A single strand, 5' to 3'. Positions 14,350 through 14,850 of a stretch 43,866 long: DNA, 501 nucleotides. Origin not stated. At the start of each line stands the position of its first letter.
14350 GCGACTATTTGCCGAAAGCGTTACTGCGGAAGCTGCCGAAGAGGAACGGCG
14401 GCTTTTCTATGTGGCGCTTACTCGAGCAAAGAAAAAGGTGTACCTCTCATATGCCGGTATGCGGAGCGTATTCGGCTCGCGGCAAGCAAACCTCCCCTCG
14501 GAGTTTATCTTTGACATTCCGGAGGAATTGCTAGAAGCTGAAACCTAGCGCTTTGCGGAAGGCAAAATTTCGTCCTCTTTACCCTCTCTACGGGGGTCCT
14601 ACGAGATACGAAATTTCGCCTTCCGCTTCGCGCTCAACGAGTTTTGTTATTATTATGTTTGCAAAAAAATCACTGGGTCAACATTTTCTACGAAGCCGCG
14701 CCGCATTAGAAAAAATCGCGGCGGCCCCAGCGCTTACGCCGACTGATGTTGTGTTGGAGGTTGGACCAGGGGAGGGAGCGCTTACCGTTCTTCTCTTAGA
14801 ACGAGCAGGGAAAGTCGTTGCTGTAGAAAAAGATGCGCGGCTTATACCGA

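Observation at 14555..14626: Two 72-nt hairpins with an identical 34-nt loop and stems differing by five compensatory base-pair swaps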

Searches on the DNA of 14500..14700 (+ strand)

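Call 11: search_rna_families(source=window, start=14500, end=14700, threshold=evalue, max_evalue=10, show_alignments=3)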
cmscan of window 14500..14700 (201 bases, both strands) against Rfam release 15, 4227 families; matches with E-value up to 10: 5.
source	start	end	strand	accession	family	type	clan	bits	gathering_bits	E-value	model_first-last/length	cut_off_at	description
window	14547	14634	+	RF03629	mir-641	Gene; miRNA;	-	17.6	100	0.59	1-98/98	no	mir-641 microRNA precursor family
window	14552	14627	-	RF01913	mir-2778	Gene; miRNA;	-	15.8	86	1.8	1-77/77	no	mir-2778 microRNA precursor family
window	14515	14626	+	RF02115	FAM13A-AS1_2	Gene; lncRNA;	-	14.1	38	0.67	1-110/110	no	FAM13A antisense RNA 1 conserved region 2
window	14596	14638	-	RF01667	rox1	Cis-reg;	-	13.8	58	3.6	1-59/59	no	Drosophila rox1 ncRNA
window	14567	14597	+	RF02793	asR3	Gene; antisense;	-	12.2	46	8.2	1-57/57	no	Pyrobaculum asRNA3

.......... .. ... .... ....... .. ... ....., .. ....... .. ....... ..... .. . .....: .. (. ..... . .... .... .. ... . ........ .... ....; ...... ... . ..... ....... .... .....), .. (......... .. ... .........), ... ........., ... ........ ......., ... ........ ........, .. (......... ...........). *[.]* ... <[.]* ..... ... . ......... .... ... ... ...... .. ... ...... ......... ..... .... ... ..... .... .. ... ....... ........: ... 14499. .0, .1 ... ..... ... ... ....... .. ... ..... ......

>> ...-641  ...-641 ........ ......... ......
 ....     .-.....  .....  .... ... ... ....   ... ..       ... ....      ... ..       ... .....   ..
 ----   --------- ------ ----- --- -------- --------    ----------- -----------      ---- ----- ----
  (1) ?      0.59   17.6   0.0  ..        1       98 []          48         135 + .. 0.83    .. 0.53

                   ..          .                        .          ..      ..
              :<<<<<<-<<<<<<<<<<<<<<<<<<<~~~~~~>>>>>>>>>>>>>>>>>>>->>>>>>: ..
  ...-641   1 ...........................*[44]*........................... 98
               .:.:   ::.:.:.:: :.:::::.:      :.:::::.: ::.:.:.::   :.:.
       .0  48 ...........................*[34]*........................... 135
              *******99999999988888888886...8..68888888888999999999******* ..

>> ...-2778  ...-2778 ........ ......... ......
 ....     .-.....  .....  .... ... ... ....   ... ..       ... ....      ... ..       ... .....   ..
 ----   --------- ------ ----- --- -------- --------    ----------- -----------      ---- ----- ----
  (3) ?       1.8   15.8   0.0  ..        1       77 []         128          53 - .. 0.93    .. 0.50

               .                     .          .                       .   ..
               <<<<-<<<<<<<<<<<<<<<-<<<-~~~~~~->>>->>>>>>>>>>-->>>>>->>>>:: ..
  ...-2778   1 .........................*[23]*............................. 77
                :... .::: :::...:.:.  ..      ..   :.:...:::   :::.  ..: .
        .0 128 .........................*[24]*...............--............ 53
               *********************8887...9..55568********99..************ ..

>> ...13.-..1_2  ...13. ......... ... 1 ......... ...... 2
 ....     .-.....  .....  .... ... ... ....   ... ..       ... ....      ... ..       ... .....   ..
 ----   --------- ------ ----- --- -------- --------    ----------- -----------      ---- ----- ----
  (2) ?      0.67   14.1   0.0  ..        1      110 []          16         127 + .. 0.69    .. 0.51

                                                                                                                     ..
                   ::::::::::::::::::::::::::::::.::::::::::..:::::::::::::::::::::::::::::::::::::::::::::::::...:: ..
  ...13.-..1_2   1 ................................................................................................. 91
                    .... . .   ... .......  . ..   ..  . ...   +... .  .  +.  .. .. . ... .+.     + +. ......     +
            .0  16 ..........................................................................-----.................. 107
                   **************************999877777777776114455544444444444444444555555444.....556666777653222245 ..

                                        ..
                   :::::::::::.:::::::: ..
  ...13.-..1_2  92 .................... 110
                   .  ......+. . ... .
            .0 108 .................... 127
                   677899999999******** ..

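Call 32: build_rna_model(alignment_id=A2, structure=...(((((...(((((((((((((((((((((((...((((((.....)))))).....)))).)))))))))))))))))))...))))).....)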
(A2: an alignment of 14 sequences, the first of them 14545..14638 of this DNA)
Model R1 built from alignment A2 (14 sequences, 96 columns); structure: as given.
model positions 94; base pairs 34; branch points 0; effective number of sequences 1.09; information 0.608 bits per position. Calibrated on 0.2 Mb of random sequence (short: E-values are rough).
structure used (alignment columns):
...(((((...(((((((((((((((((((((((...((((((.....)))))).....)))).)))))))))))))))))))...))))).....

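Call 33: search_with_rna_model(model_id=R1, source=window, filters=off, max_evalue=10)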
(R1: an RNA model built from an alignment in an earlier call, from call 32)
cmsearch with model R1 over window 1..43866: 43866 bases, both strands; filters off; matches with E-value up to 10: 46.
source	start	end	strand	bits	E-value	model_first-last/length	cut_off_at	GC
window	14545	14638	+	107.8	9.6e-28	1-94/94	no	0.53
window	30281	30374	+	102.7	2.6e-26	1-94/94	no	0.47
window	14543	14636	-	43.5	9.6e-10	1-94/94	no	0.53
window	30279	30372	-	37.7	3.9e-08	1-94/94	no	0.45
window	2188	2246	-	25.3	0.00012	1-94/94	no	0.31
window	2190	2248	+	24.7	0.00018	1-94/94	no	0.32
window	36946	37003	-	22.3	0.00082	1-94/94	no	0.53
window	38411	38474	+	19.9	0.0038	1-94/94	no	0.52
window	38408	38473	-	18.5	0.0093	1-94/94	no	0.48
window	14934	15006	+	15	0.089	1-94/94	no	0.52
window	43573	43637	-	13.2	0.29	1-94/94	no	0.57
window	14943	14993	-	12.6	0.43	1-94/94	no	0.47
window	22594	22652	-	12.3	0.53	1-94/94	no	0.58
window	22596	22654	+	12.2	0.54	1-94/94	no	0.58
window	4750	4828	-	12.2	0.54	1-94/94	no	0.61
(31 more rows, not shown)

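Call 34: search_with_rna_model(model_id=R1, sources=[L001, L002, L003, L004, L005, L006, L007, L009, L010, L011, L013, L014, L015, L016, L017, L018], filters=default, max_evalue=10)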
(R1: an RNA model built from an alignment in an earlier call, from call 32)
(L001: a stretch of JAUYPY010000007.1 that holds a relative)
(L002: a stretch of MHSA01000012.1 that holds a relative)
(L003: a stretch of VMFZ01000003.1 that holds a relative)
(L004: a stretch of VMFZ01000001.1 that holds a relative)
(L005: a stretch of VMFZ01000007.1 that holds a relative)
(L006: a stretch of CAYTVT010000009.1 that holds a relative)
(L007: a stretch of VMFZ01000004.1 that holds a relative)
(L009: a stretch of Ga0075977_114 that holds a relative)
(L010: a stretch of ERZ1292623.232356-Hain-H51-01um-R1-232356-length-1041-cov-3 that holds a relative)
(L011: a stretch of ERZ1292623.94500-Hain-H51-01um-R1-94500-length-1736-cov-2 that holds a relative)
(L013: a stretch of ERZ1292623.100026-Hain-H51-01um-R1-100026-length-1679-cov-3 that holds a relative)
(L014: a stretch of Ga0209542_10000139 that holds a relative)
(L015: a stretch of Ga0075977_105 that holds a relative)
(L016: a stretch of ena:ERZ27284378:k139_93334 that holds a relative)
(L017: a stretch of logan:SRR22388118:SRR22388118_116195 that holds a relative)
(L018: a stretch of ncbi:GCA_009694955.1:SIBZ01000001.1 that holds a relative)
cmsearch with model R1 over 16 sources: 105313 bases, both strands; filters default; matches with E-value up to 10: 27.
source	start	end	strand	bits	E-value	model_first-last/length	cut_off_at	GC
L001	1786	1879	-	111.7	1.9e-28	1-94/94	no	0.38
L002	6743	6836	+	110.2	4.9e-28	1-94/94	no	0.4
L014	5457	5550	-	110.2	4.9e-28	1-94/94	no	0.4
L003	5772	5865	+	109.2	9.3e-28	1-94/94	no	0.48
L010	651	744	-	108.7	1.3e-27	1-94/94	no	0.45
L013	775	868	-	107.1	3.7e-27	1-94/94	no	0.44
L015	10116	10209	-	104.1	2.5e-26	1-94/94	no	0.38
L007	3835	3928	-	102.5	7.1e-26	1-94/94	no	0.49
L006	5419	5512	-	101.9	1e-25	1-94/94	no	0.49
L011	347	438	+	100.9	1.9e-25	1-94/94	no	0.48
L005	1922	2015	+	96.6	3.2e-24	1-94/94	no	0.45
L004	3509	3600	+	92.3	4.9e-23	1-94/94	no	0.52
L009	3261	3352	+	90.1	2.1e-22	1-94/94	no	0.48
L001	1788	1881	+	45.9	4.9e-10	1-94/94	no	0.39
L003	5770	5863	-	45.5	6.1e-10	1-94/94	no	0.47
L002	6741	6834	-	45.2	7.4e-10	1-94/94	no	0.4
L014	5459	5552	+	45.2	7.4e-10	1-94/94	no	0.4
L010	653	746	+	42.2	5.3e-09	1-94/94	no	0.46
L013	777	870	+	41.4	8.6e-09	1-94/94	no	0.44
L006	5421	5514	+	40.4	1.6e-08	1-94/94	no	0.48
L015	10118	10211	+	40.1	2.1e-08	1-94/94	no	0.37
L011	345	436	-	39.9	2.3e-08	1-94/94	no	0.47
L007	3837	3930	+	38.8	4.8e-08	1-94/94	no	0.51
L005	1920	2013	-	35.3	4.5e-07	1-94/94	no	0.45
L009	3259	3350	-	34.2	9e-07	1-94/94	no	0.48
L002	5162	5228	+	15.7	0.14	1-94/94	no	0.51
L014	7065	7131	-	15.7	0.14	1-94/94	no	0.51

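Call 40: search_dna_similar(query=window:14545-14638:+, collection=phages, mode=distant, max_evalue=1)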
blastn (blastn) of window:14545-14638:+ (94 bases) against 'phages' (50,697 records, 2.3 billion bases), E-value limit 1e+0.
No match.

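Call 41: search_dna_similar(query=window:14545-14638:+, collection=plasmids, mode=distant, max_evalue=1)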
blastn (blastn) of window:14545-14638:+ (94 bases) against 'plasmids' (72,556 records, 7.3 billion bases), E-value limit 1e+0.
No match.

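Call 62: search_with_rna_model(model_id=R1, sources=[L021, L022, L023, L018, L019, L020], filters=off, max_evalue=1)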
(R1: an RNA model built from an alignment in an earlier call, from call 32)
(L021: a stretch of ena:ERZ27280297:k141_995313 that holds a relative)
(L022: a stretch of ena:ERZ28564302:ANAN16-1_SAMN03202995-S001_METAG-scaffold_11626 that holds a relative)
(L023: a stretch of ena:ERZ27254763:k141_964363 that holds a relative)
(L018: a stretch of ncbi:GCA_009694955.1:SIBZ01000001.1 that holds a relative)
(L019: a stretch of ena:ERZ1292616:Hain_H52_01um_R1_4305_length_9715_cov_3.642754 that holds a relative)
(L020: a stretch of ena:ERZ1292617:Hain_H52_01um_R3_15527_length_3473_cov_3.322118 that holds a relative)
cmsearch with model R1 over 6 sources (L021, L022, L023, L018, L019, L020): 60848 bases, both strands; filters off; matches with E-value up to 1: 20.
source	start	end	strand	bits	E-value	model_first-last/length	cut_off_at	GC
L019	46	139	+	107.8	1.3e-27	1-94/94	no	0.53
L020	1775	1868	+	107.8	1.3e-27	1-94/94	no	0.53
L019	44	137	-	43.5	1.3e-09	1-94/94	no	0.53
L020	1773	1866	-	43.5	1.3e-09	1-94/94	no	0.53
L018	976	1072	+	28.3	2.4e-05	1-94/94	no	0.32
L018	974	1070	-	23.9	0.0004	1-94/94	no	0.32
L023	9978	10037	-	21.7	0.0017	1-94/94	no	0.52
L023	9978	10041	+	18.3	0.015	1-94/94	no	0.52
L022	4365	4428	+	18.1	0.017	1-94/94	no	0.36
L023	4964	5027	+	18.1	0.017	1-94/94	no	0.36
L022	8878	8917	+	17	0.034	1-94/94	no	0.73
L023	9477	9516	+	17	0.034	1-94/94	no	0.73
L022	3819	3880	+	15.8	0.074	1-94/94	no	0.42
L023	4418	4479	+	15.8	0.074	1-94/94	no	0.42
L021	7183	7247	-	15.1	0.12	1-94/94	no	0.35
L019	435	507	+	15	0.12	1-94/94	no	0.52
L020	2164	2236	+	15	0.12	1-94/94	no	0.52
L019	444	494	-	12.6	0.6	1-94/94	no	0.47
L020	2173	2223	-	12.6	0.6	1-94/94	no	0.47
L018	5849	5906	-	12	0.86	1-94/94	no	0.52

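Call 71: search_with_rna_model(model_id=R1, sources=[L024, L025, L026, L027], filters=off, max_evalue=0.1)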
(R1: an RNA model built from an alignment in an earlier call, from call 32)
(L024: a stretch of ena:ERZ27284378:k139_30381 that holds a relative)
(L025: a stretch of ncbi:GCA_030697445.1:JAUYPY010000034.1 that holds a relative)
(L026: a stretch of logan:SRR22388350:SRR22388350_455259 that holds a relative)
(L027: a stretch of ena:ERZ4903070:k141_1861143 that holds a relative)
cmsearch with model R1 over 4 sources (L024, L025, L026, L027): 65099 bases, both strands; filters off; matches with E-value up to 0.1: 7.
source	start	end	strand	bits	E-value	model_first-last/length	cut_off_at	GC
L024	14581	14674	-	109.2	5.7e-28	1-94/94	no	0.48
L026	12814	12910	-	77.6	4.1e-19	1-94/94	no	0.53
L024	14583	14676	+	45.5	3.8e-10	1-94/94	no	0.47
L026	12816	12912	+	31.7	2.9e-06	1-94/94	no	0.53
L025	14758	14827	+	20.5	0.0038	1-94/94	no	0.39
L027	11758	11814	-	17.2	0.031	1-94/94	no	0.33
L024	11423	11465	+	16.9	0.039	1-94/94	no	0.58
